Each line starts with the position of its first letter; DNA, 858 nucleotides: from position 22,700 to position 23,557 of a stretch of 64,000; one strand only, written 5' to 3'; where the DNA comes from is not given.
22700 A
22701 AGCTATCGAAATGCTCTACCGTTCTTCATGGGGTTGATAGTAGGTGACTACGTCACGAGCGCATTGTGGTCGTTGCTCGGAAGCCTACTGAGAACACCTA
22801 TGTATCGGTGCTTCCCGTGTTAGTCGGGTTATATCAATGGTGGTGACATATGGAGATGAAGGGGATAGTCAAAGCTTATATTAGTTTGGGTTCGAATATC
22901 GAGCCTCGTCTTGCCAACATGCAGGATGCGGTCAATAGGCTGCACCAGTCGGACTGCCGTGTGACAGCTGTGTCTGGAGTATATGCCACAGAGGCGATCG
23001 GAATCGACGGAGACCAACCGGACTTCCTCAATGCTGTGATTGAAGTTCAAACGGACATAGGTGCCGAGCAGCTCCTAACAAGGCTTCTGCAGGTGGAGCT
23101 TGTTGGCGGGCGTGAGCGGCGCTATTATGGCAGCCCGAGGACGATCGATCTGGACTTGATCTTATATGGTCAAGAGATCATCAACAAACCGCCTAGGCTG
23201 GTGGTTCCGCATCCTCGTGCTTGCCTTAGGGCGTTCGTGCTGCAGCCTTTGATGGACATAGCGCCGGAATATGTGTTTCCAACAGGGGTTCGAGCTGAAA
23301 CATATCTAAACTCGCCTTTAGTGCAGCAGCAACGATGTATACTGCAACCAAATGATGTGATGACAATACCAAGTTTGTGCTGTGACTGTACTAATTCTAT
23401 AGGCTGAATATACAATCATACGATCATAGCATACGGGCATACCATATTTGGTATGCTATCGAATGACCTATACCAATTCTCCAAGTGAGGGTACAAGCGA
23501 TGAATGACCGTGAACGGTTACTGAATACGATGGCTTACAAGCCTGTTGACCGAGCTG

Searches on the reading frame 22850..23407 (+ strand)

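Call 5: search_protein_families(library=pfam, proteins=[window:22850-23407:+])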
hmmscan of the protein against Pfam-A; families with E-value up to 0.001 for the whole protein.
window:22850-23407:+ (185 aa): 1 family
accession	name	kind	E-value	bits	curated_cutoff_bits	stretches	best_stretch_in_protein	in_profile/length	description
PF01288.25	HPPK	-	5.5e-36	123.9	25.7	1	10-139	1-116/116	7,8-dihydro-6-hydroxymethylpterin-pyrophosphokinase (HPPK)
